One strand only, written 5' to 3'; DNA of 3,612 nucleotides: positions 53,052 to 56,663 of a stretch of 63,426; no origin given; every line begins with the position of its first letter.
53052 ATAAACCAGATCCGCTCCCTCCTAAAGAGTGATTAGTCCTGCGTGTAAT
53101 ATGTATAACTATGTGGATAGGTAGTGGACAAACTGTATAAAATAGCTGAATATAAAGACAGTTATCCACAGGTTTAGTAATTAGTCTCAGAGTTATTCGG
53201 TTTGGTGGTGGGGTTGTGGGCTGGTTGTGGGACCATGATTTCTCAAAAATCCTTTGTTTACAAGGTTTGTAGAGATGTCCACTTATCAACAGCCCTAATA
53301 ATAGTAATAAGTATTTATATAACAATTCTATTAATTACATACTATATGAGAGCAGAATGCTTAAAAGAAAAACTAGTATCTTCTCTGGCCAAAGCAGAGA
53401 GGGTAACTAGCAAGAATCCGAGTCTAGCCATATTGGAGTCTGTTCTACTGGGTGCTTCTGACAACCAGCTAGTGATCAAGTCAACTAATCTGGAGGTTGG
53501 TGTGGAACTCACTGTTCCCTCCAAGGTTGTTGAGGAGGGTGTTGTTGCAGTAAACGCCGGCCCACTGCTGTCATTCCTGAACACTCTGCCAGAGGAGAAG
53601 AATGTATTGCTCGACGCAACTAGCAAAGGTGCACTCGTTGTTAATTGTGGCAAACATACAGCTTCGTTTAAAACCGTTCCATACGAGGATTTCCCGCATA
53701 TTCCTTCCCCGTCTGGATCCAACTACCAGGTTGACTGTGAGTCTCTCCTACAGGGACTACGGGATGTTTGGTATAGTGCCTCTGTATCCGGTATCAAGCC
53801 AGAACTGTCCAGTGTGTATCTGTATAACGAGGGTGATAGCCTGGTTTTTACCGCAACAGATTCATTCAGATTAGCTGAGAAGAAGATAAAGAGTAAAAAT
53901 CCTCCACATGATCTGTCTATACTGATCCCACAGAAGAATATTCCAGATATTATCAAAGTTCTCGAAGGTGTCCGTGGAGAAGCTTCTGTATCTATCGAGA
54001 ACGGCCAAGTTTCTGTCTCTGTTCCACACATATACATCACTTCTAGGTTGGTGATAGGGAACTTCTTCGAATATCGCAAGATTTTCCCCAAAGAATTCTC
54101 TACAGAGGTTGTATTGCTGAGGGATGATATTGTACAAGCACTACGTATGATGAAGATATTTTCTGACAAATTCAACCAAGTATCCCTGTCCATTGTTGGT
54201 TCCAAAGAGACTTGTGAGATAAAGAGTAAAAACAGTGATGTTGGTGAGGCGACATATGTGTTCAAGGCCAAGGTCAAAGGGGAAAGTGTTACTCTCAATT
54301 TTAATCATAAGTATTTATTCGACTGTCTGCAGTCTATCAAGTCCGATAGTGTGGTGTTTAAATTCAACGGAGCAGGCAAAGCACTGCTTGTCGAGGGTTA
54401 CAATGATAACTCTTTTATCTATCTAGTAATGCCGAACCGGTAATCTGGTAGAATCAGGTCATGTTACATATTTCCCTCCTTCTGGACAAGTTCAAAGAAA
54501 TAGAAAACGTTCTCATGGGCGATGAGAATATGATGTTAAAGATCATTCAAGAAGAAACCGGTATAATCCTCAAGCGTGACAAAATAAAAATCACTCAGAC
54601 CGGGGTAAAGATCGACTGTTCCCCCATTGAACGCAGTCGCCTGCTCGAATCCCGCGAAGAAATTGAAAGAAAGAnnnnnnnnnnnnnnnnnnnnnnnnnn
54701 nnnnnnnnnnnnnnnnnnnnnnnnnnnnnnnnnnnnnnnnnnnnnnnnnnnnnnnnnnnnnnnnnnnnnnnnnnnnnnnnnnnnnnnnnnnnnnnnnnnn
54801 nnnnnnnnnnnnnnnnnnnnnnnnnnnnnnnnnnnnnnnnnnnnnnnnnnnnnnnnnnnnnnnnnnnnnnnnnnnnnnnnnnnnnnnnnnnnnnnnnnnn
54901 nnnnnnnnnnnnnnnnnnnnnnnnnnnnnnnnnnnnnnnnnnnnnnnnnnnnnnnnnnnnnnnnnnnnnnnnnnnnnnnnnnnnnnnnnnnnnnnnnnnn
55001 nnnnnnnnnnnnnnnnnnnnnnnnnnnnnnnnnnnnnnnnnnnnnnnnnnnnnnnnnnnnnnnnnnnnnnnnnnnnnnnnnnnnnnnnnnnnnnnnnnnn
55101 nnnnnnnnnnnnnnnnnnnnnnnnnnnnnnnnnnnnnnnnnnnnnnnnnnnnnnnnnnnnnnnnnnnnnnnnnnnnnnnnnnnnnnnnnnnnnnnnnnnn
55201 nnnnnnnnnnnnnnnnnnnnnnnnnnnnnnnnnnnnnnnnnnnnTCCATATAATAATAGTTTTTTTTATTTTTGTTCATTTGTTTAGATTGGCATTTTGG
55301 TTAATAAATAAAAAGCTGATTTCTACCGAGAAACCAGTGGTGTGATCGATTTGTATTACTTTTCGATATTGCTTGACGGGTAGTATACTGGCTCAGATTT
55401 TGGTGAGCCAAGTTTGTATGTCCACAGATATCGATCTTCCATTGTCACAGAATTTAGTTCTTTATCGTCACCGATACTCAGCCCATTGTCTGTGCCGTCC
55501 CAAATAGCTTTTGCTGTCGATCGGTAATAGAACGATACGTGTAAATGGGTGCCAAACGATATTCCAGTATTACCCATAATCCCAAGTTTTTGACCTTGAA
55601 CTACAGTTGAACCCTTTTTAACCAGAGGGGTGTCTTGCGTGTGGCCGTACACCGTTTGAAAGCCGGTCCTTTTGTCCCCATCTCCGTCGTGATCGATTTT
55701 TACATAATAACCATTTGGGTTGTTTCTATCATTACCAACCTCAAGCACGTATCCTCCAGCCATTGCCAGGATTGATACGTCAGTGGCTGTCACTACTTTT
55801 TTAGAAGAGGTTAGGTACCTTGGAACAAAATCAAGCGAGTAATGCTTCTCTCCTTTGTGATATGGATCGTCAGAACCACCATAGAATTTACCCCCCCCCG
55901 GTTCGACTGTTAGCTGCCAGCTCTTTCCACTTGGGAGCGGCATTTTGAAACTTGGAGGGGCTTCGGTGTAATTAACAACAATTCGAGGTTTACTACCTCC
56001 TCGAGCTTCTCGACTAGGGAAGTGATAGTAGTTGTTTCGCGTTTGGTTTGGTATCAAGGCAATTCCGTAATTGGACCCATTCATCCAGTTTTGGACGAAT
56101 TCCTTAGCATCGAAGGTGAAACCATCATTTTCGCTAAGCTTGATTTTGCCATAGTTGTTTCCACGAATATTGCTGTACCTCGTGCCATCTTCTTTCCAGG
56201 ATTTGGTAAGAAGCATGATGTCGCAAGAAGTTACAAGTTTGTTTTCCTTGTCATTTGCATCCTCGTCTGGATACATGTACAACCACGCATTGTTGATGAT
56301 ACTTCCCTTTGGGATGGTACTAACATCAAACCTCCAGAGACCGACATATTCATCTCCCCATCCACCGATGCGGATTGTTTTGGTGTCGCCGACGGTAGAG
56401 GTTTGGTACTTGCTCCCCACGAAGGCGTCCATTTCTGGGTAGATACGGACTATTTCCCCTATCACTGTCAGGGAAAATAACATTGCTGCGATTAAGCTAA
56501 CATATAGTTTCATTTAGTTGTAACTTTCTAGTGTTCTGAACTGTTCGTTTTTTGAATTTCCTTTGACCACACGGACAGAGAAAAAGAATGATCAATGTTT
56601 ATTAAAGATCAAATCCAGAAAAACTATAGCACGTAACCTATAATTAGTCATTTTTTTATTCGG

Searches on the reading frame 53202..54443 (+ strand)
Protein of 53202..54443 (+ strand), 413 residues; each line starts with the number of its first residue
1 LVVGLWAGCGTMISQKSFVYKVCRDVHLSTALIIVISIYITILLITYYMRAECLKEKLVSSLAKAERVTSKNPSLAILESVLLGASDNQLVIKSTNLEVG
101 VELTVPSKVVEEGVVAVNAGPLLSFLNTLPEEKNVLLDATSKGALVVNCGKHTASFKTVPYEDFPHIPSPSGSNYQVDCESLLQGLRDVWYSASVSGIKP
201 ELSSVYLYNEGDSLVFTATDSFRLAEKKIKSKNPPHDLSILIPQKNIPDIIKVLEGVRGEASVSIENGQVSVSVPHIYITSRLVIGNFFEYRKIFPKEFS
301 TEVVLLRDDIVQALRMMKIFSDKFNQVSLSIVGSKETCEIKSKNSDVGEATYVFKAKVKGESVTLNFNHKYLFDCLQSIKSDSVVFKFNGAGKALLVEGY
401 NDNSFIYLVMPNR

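Call 70: search_protein_families(library=pfam, proteins=[window:53202-54443:+], max_evalue=0.001)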
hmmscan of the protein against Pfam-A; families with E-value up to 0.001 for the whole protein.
window:53202-54443:+ (413 aa): 3 families
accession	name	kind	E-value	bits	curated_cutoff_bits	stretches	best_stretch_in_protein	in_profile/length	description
PF00712.24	DNA_pol3_beta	-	1.3e-27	96.8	24.4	2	52-168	4-120/120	DNA polymerase III beta subunit, N-terminal domain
PF02768.20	DNA_pol3_beta_3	-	5.5e-24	84.7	27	1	292-413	1-121/121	DNA polymerase III beta subunit, C-terminal domain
PF02767.21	DNA_pol3_beta_2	-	1.2e-16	61.4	27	1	179-288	4-114/116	DNA polymerase III beta subunit, central domain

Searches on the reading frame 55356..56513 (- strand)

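Call 70: search_protein_families(library=pfam, proteins=[window:55356-56513:-], max_evalue=0.001)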
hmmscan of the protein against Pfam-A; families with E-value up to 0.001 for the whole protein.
window:55356-56513:- (385 aa): 2 families
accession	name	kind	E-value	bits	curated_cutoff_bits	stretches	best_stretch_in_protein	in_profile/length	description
PF01551.29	Peptidase_M23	-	1.1e-15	58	28.7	1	243-332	11-91/96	Peptidase family M23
PF24517.2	CBM96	-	5.9e-11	42.9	26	1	22-181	3-163/164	Carbohydrate-binding module family 96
